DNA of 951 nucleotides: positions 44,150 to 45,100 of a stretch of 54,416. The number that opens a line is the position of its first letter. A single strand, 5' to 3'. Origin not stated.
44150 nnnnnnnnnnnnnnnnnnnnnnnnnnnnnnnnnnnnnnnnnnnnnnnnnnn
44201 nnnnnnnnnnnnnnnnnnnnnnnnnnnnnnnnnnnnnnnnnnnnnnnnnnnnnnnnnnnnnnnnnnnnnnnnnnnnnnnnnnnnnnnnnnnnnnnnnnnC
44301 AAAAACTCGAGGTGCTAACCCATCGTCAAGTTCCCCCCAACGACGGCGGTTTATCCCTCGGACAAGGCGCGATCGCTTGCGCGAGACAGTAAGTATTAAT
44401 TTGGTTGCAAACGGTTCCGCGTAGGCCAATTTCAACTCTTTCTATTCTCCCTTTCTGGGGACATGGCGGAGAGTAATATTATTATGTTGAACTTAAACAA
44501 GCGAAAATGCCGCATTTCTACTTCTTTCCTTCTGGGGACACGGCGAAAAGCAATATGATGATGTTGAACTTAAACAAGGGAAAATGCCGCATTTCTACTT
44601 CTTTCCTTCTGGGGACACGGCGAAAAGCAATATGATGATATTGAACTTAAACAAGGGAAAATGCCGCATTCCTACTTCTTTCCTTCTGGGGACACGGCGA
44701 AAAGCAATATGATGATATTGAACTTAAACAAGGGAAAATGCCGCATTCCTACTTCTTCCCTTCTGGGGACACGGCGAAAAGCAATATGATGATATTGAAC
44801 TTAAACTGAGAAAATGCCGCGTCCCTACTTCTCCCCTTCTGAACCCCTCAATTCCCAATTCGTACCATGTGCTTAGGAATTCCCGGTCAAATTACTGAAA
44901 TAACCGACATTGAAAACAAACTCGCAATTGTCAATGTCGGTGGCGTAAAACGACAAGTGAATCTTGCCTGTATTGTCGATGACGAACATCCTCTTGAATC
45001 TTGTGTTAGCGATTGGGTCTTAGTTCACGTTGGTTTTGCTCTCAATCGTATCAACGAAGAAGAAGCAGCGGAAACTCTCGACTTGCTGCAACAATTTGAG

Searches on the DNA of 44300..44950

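Call 5: search_rna_families(source=window, start=44300, end=44950, threshold=evalue, max_evalue=10, show_alignments=3)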
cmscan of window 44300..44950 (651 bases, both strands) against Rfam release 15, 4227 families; matches with E-value up to 10: 3.
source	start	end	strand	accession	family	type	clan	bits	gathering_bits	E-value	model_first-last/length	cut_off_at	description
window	44578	44615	+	RF02126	GHRLOS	Gene; lncRNA;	-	12.8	48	1.5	1-70/70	no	Ghrelin opposite strand RNA conserved region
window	44423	44501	-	RF02161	PART1_3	Gene; lncRNA;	-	11.4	40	6.9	1-131/131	no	Prostate androgen-regulated transcript 1 conserved region 3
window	44655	44693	+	RF02126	GHRLOS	Gene; lncRNA;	-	10.8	48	5.9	1-70/70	no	Ghrelin opposite strand RNA conserved region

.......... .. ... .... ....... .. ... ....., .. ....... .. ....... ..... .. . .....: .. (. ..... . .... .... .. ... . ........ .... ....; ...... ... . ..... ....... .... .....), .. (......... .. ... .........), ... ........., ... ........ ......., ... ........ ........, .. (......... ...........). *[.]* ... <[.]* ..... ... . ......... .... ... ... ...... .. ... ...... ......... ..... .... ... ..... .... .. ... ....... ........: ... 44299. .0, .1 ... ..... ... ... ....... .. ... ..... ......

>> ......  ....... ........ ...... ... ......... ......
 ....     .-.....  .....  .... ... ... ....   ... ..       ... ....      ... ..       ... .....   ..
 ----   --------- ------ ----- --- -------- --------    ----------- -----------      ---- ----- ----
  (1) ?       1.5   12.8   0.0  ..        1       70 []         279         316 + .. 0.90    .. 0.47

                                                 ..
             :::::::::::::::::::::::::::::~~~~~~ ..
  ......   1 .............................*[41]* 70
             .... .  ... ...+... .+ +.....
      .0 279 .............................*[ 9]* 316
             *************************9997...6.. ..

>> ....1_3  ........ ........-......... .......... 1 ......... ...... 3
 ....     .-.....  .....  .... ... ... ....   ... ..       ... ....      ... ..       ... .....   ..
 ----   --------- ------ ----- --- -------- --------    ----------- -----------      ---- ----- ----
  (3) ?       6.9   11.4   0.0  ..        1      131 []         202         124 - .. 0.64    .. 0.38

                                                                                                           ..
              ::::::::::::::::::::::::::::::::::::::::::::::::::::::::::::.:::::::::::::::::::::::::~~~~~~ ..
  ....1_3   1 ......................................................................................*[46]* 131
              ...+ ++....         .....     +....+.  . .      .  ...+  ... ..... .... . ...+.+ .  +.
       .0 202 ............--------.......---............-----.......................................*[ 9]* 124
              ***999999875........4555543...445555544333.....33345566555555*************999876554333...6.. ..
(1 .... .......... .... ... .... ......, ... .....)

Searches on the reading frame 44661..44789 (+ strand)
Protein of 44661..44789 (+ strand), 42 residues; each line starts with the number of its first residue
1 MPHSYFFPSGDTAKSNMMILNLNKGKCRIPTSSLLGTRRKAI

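Call 38: search_protein_families(library=pfam, proteins=[window:44661-44789:+], max_evalue=0.01)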
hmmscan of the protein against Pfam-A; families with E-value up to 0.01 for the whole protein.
window:44661-44789:+ (42 aa): 0 families

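Call 44: find_homologous_proteins(query=window:44661-44789:+, max_evalue=10)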
Query window:44661-44789:+: no candidate shares three 5-residue words with the query. No homologue found.
